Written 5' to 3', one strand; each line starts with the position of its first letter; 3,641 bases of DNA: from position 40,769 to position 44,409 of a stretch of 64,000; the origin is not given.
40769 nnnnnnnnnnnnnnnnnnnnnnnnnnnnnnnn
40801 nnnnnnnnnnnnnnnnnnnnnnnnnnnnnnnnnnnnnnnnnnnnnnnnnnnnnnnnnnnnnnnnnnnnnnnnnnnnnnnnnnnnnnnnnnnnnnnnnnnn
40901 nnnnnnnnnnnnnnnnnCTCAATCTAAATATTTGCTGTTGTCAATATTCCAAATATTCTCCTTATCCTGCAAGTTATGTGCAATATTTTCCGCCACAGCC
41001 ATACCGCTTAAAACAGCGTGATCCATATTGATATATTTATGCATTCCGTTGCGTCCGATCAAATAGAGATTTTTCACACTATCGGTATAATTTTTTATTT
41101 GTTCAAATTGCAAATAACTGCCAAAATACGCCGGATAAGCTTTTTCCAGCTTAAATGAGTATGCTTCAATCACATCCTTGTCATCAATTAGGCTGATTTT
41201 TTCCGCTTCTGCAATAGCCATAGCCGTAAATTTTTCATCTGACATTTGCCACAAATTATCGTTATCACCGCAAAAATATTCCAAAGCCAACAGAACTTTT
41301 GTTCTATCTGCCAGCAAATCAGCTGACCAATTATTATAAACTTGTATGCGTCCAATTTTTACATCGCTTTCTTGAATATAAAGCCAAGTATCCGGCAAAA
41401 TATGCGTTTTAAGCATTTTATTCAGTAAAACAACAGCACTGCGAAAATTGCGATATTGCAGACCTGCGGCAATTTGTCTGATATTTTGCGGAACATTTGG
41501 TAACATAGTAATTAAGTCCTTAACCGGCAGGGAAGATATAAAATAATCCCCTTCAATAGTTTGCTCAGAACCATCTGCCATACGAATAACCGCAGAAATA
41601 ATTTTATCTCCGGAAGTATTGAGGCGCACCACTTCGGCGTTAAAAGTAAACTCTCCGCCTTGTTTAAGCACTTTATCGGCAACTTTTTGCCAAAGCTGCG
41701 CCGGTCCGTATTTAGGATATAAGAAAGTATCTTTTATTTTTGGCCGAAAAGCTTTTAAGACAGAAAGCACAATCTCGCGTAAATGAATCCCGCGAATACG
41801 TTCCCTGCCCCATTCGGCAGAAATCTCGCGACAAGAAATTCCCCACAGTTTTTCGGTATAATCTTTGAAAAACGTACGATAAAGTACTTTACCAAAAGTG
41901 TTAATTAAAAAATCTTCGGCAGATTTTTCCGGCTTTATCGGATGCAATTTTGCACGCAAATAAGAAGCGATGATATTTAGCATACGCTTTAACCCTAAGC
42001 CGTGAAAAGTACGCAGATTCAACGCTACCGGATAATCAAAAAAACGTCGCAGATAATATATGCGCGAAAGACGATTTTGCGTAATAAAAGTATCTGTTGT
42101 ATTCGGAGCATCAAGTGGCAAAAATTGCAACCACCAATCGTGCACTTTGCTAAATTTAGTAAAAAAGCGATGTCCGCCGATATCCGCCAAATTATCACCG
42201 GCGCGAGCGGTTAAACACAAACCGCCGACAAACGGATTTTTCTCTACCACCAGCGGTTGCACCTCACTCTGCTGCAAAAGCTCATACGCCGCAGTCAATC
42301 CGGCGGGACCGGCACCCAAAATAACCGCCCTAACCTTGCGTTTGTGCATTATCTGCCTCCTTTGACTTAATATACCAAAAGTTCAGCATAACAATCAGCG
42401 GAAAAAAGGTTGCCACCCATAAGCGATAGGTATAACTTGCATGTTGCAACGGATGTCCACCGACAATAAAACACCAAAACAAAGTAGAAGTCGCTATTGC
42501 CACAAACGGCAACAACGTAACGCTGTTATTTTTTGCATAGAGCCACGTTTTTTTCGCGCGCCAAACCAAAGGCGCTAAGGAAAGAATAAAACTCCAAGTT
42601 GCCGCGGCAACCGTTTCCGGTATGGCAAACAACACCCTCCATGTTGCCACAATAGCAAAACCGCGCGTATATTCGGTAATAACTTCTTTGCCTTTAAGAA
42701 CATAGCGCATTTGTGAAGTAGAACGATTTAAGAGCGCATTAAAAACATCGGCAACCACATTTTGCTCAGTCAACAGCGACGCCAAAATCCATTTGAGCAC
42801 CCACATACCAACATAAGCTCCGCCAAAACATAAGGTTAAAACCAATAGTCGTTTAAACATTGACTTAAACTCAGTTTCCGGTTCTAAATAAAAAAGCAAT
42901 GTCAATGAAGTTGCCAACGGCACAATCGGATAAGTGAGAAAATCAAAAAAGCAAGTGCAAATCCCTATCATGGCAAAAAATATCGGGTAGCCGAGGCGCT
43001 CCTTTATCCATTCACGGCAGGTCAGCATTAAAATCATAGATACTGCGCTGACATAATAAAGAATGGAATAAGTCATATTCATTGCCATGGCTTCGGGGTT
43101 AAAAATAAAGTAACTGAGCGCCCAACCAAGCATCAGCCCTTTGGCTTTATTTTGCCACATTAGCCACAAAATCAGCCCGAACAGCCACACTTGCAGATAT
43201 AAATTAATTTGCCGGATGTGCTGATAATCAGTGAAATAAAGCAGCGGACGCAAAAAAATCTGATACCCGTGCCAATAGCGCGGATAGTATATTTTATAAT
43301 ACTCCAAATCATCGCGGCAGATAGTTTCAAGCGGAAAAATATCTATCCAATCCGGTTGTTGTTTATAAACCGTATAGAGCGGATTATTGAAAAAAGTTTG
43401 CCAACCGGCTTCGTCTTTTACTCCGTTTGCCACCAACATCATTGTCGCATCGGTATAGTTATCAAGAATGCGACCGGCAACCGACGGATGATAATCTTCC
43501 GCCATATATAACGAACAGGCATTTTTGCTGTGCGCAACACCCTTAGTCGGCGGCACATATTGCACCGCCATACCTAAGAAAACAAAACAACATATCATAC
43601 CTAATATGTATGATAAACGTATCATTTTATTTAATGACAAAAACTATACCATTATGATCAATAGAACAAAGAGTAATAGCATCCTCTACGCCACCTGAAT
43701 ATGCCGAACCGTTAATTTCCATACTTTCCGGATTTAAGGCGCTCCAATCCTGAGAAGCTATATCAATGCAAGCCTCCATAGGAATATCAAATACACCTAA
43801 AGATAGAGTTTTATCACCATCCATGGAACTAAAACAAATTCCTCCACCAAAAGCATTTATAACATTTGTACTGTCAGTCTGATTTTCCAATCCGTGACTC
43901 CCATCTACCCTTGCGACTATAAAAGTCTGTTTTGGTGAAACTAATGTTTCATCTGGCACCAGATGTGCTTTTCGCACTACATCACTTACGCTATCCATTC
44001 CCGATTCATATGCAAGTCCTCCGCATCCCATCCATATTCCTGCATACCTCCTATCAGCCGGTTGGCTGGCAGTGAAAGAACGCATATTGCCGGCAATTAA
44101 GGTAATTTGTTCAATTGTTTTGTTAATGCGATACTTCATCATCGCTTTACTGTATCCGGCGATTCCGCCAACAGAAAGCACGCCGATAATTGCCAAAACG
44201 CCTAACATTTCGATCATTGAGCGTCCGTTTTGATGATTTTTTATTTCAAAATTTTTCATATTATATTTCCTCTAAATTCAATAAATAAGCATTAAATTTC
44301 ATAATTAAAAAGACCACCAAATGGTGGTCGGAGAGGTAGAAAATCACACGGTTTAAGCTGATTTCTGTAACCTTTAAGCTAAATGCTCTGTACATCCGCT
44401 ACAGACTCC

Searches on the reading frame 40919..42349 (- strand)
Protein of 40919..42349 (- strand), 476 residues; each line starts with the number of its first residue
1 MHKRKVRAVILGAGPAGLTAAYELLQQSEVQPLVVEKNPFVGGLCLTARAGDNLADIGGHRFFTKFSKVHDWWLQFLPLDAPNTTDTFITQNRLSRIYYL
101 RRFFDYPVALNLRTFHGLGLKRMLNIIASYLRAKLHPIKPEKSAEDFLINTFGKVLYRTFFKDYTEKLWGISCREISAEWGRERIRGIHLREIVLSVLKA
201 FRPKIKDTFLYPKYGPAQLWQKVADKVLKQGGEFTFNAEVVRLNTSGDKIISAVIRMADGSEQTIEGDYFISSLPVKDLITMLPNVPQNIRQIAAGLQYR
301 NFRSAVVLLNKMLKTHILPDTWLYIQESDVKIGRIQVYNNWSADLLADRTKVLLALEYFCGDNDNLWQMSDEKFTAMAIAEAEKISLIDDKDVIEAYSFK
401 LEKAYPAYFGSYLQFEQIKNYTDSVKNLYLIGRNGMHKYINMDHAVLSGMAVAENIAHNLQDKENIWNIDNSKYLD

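Call 14: search_protein_families(library=pfam, proteins=[window:40919-42349:-], max_evalue=0.01)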
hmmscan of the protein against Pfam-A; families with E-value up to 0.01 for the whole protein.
window:40919-42349:- (476 aa): 9 families
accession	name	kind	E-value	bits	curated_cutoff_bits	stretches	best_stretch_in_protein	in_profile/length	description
PF01593.30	Amino_oxidase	-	2.3e-18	67.2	19.8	1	16-456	2-442/443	Flavin containing amine oxidoreductase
PF13450.12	NAD_binding_8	-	1.4e-11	44.9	21.9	1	10-71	1-63/68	NAD(P)-binding Rossmann-like domain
PF12831.13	FAD_oxidored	-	1.7e-07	31.4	27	0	9-45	3-38/416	FAD dependent oxidoreductase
PF01266.30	DAO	-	7.2e-07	29.5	27.9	1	8-42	2-35/353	FAD dependent oxidoreductase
PF07992.20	Pyr_redox_2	-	4.4e-05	23.5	26.1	1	8-49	3-44/291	Pyridine nucleotide-disulphide oxidoreductase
PF00890.30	FAD_binding_2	-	0.00011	21.9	20.4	1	8-46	2-38/414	FAD binding domain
PF01946.23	Thi4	-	0.00021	21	26.2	1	9-43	21-55/235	Thi4 family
PF01494.25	FAD_binding_3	-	0.00035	20.3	22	0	6-37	2-32/349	FAD binding domain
PF13738.12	Pyr_redox_3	-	0.0024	17.6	30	1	9-40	1-32/305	Pyridine nucleotide-disulphide oxidoreductase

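Call 50: search_protein_families(library=ncbifam, proteins=[window:40919-42349:-], max_evalue=0.1)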
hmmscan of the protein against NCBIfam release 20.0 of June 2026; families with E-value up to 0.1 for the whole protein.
window:40919-42349:- (476 aa): 59 families (the best 25 are shown)
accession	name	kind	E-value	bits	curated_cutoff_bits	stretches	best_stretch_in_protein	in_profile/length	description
NF005546.0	PRK07208.1-2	equivalog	3.1e-175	583.7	418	1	4-471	3-517/527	hypothetical protein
NF005548.0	PRK07208.1-4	equivalog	5.9e-135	450.6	389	1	7-471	5-463/488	hypothetical protein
NF005549.0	PRK07208.1-5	equivalog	6.4e-115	384.6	587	2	86-473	109-528/534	hypothetical protein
NF005545.0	PRK07208.1-1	equivalog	6.5e-113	377.8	451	1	3-471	5-475/504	hypothetical protein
NF005547.0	PRK07208.1-3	equivalog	1e-94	317.9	380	1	5-473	4-459/465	hypothetical protein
NF005560.0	PRK07233.1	equivalog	5.8e-28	97.9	252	1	8-459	3-431/435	hypothetical protein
TIGR00031.1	UDP-GALP_mutase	equivalog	1.3e-14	54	303.75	2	8-179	4-170/378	UDP-galactopyranose mutase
TIGR02731.1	phytoene_desat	equivalog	2.2e-11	43.2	569.4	2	216-456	212-452/453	15-cis-phytoene desaturase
TIGR03467.1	HpnE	equivalog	2.5e-09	37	283.05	1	9-299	2-284/430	hydroxysqualene dehydroxylase HpnE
NF008841.0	PRK11883.1-1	equivalog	7.1e-07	28.5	517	1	6-71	4-71/453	protoporphyrinogen oxidase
TIGR02733.1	desat_CrtD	equivalog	1.8e-06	26.9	549.7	2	221-412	236-429/492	C-3',4' desaturase CrtD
TIGR02734.1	crtI_fam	subfamily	2.2e-06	26.6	238.1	2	210-309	211-306/504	phytoene desaturase family protein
NF053556.1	prodigi_MAP_PigB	equivalog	4.5e-06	25.4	850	1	8-44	157-190/659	prodigiosin MAP biosynthesis oxidoreductase PigB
TIGR01813.1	flavo_cyto_c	subfamily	1.7e-05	23.7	285.45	1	9-54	3-48/444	flavocytochrome c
NF053546.1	violacein_VioA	equivalog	2.7e-05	23.7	600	0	9-66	3-64/411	flavin-dependent violacein biosynthesis tryptophan-2 monooxygenase VioA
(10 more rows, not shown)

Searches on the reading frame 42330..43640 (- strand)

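Call 14: search_protein_families(library=pfam, proteins=[window:42330-43640:-], max_evalue=0.01)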
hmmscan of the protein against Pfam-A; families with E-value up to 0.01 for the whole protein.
window:42330-43640:- (436 aa): 0 families

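Call 50: search_protein_families(library=ncbifam, proteins=[window:42330-43640:-], max_evalue=0.1)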
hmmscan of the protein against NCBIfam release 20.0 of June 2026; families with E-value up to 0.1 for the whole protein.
window:42330-43640:- (436 aa): 0 families

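Call 73: search_protein_families(library=pfam, proteins=[window:42330-43640:-], max_evalue=10)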
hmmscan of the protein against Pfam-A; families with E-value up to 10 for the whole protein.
window:42330-43640:- (436 aa): 1 family
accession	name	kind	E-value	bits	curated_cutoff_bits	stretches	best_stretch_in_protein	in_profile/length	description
PF14034.11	Spore_YtrH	-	0.037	14.6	27.2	1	255-286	68-99/101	Sporulation protein YtrH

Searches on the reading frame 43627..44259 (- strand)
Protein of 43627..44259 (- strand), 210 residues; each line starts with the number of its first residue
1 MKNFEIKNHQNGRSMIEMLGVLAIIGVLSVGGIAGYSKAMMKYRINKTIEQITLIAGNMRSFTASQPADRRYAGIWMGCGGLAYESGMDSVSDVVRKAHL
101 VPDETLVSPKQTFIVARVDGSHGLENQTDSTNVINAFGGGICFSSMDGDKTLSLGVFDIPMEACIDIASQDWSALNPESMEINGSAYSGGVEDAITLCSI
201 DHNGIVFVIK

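Call 14: search_protein_families(library=pfam, proteins=[window:43627-44259:-], max_evalue=0.01)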
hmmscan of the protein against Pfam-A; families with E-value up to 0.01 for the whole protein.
window:43627-44259:- (210 aa): 2 families
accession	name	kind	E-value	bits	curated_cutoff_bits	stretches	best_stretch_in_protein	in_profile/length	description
PF07963.17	N_methyl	-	0.0033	17.4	21.2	1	8-31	2-25/27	Prokaryotic N-terminal methylation motif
PF08805.16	PilS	-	0.0041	17.6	22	0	129-209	49-137/138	PilS N terminal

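Call 30: find_homologous_proteins(query=window:43627-44259:-, max_evalue=0.001)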
Query window:43627-44259:- (210 aa): 7906 proteins with E <= 0.001 among 8000 candidates; the best 120 are listed.
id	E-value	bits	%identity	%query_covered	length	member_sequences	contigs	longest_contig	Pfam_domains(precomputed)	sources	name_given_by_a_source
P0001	3.9e-134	463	100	100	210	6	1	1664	-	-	-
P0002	1.2e-121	422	92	100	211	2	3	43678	-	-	-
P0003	3.1e-116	404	91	97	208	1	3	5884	-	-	-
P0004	2.4e-66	241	87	62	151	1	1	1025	-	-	-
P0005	8.5e-56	207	56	100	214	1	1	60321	PF08805.17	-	-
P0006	1.8e-45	173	54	100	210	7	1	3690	PF08805.17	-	-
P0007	1.2e-41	161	47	100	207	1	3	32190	PF08805.17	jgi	-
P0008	1.5e-40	157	48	100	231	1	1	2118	-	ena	-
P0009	3.2e-40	156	46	100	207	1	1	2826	-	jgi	-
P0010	5.0e-39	152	50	88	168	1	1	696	PF08805.17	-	-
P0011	5.1e-39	152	48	99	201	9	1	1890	PF05307.17,PF08805.17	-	-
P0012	4.4e-38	149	49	91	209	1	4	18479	PF08805.17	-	-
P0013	4.6e-38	149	50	97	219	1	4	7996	PF05307.17,PF08805.17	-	-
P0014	1.9e-37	147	48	95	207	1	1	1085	PF08805.17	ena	-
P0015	5.6e-37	145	48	95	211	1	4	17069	PF08805.17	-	-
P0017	8.3e-37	145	42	98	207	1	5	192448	PF08805.17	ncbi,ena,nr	ncbi:MAG: hypothetical protein IJ525_01520 [Alphaproteobacteria bacterium]|nr:hypothetical protein [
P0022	1.1e-35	141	49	96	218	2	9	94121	PF08805.17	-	-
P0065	1.2e-32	131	44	97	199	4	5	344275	PF08805.17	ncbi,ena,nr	ncbi:MAG: hypothetical protein IJ525_07365 [Alphaproteobacteria bacterium]|nr:hypothetical protein [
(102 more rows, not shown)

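Call 31: find_encoding_contigs(protein=P0017, flank=10000, max_places=4)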
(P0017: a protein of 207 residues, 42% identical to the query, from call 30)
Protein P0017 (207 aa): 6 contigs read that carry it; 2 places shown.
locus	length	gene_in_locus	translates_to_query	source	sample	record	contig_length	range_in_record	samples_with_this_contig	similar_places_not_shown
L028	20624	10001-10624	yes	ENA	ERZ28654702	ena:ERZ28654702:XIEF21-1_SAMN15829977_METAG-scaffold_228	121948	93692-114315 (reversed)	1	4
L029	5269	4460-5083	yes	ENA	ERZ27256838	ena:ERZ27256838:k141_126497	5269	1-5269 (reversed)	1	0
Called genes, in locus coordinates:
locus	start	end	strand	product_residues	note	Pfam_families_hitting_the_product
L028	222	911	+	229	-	PF05307:Bundlin, PF08805:PilS (weak)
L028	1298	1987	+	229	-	PF02230:Abhydrolase_2, PF03959:FSH1 (weak), PF12146:Hydrolase_4 (faint)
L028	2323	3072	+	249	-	PF05307:Bundlin, PF08805:PilS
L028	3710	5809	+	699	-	PF03477:ATP-cone, PF13597:NRDD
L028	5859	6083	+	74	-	PF13597:NRDD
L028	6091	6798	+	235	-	PF13353:Fer4_12, PF04055:Radical_SAM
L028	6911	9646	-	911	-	PF13491:FtsK_4TM, PF17854:FtsK_alpha, PF01580:FtsK_SpoIIIE, PF09397:FtsK_gamma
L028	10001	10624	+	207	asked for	PF08805:PilS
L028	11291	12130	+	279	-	PF01066:CDP-OH_P_transf, PF08009:CDP-OH_P_tran_2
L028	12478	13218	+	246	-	PF05307:Bundlin (faint)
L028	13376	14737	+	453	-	-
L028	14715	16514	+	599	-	PF00496:SBP_bac_5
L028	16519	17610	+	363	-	PF00528:BPD_transp_1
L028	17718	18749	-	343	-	PF00154:RecA_N, PF08423:Rad51, PF06745:ATPase (weak), PF01637:ATPase_2 (weak), PF27531:MT3502_N (weak), PF21096:RecA_C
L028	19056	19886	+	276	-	-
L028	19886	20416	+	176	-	-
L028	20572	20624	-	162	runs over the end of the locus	PF00380:Ribosomal_S9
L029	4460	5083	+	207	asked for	PF08805:PilS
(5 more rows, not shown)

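Call 32: find_encoding_contigs(protein=P0005, flank=10000, max_places=4)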
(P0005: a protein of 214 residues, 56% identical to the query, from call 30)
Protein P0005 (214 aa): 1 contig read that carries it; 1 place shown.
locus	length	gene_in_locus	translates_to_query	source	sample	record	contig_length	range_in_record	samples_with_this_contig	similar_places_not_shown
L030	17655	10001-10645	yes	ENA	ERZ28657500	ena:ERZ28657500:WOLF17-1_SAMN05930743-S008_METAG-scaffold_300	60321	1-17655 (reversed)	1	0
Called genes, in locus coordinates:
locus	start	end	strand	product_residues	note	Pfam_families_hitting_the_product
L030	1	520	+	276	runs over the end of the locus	PF00494:SQS_PSY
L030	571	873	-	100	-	PF06291:Lambda_Bor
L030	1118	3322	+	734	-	-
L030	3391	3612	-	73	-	-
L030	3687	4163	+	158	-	-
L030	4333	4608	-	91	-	PF00381:PTS-HPr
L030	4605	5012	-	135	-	PF03610:EIIA-man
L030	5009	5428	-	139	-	-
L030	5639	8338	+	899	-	-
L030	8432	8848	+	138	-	-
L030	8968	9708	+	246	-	PF01416:PseudoU_synth_1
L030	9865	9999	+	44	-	-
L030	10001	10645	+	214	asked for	PF08805:PilS (weak)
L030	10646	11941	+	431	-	-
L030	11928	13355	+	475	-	PF01593:Amino_oxidase, PF07992:Pyr_redox_2 (faint), PF12831:FAD_oxidored (faint), PF13450:NAD_binding_8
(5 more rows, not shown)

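Call 50: search_protein_families(library=ncbifam, proteins=[L028:19056-19886:+, L028:19886-20416:+, window:43627-44259:-], max_evalue=0.1)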
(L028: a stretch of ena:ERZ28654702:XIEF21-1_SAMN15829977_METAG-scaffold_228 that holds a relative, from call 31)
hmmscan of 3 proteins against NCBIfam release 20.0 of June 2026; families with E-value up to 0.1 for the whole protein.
L028:19056-19886:+ (276 aa): 0 families

L028:19886-20416:+ (176 aa): 0 families

window:43627-44259:- (210 aa): 3 families
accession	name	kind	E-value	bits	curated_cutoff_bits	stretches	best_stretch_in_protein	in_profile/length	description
NF007800.0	PRK10506.1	equivalog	0.001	18.9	158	1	7-53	5-51/163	prepilin peptidase-dependent protein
TIGR02532.1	IV_pilin_GFxxxE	domain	0.0053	16.6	16.3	1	14-32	5-23/24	prepilin-type N-terminal cleavage/methylation domain-containing protein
NF007862.0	PRK10574.1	equivalog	0.012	15.8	138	1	8-44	2-38/145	prepilin peptidase-dependent pilin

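Call 52: find_encoding_contigs(protein=P0065, flank=10000, max_places=5)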
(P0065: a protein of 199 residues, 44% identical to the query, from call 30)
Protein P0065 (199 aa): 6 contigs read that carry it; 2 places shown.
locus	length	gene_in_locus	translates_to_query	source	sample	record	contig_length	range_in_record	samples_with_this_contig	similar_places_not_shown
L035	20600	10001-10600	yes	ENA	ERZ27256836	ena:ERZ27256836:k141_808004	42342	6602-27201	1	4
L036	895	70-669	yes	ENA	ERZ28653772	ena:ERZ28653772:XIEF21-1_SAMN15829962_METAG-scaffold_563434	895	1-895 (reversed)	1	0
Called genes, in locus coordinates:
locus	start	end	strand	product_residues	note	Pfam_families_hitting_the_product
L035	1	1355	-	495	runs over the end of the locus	PF00324:AA_permease, PF03845:Spore_permease, PF13520:AA_permease_2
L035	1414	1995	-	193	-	PF01862:PvlArgDC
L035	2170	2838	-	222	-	PF05307:Bundlin, PF08805:PilS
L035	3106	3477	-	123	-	-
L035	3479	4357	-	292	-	-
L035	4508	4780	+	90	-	-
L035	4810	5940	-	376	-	PF00226:DnaJ, PF01556:DnaJ_C, PF00684:DnaJ_CXXCXGXG, PF27439:DnaJ_C_2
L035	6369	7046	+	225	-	PF05307:Bundlin, PF08805:PilS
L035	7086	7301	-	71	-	-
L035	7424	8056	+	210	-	-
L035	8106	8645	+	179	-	PF07661:MORN_2 (faint)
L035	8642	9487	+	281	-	PF01734:Patatin, PF19890:DUF6363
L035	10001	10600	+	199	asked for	PF08805:PilS (weak)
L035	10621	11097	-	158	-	PF03652:RuvX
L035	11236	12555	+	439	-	PF04052:TolB_N, PF00930:DPPIV_N (faint), PF26550:Tricorn_2nd, PF26549:Tricorn_N, PF07676:PD40, PF26550:Tricorn_2nd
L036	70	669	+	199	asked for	PF08805:PilS (weak)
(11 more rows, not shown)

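Call 53: find_encoding_contigs(protein=P0022, flank=10000, max_places=5)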
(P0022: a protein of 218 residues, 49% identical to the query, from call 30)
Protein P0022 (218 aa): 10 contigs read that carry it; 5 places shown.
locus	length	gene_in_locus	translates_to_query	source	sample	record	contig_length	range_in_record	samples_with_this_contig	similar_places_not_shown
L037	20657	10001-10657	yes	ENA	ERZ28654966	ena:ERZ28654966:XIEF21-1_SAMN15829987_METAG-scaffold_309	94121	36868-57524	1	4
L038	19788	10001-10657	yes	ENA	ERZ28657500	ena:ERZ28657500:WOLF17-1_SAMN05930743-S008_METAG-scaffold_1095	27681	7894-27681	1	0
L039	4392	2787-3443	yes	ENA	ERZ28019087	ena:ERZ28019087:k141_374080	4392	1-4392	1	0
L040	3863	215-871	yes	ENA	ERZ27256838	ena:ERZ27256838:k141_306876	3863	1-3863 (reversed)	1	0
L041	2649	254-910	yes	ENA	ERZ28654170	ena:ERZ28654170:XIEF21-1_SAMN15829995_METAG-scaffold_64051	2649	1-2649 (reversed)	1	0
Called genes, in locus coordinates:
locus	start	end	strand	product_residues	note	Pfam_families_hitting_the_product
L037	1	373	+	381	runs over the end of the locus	PF00768:Peptidase_S11, PF13354:Beta-lactamase2, PF07943:PBP5_C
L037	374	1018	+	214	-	PF02223:Thymidylate_kin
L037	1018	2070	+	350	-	PF13177:DNA_pol3_delta2, PF00004:AAA (weak)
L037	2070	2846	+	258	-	PF01026:TatD_DNase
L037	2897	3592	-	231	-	PF05307:Bundlin, PF08805:PilS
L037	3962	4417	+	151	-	PF00210:Ferritin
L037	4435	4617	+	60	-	-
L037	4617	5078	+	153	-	PF22381:Staph_reg_Sar_Rot, PF12802:MarR_2 (weak), PF01047:MarR, PF13463:HTH_27 (faint)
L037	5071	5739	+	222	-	PF02525:Flavodoxin_2, PF03358:FMN_red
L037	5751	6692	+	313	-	PF23023:Anti-Pycsar_Apyc1 (faint), PF00753:Lactamase_B, PF00301:Rubredoxin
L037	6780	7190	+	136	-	PF07883:Cupin_2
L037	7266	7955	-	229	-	-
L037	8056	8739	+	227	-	-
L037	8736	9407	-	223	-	PF00702:Hydrolase, PF13419:HAD_2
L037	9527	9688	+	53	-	-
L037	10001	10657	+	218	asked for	PF08805:PilS (faint)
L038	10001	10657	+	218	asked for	PF08805:PilS (faint)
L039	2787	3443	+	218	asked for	PF08805:PilS (faint)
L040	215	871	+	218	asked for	PF08805:PilS (faint)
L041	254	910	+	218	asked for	PF08805:PilS (faint)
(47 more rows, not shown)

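Call 73: search_protein_families(library=pfam, proteins=[L028:19056-19886:+, L028:19886-20416:+], max_evalue=10)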
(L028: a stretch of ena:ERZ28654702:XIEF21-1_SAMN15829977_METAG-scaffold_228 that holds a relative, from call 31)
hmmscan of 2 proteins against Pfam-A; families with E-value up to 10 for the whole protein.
L028:19056-19886:+ (276 aa): 1 family
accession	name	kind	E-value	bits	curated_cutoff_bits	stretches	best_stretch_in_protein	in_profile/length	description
PF18815.6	AFP_2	-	0.0043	17.6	25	1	41-57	31-47/52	Bacterial antifreeze protein repeat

L028:19886-20416:+ (176 aa): 1 family
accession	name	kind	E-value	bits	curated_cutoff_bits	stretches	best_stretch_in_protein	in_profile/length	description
PF22280.2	VtrC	-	0.14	13.1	27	1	59-93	43-76/126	VtrC lipocalin-like domain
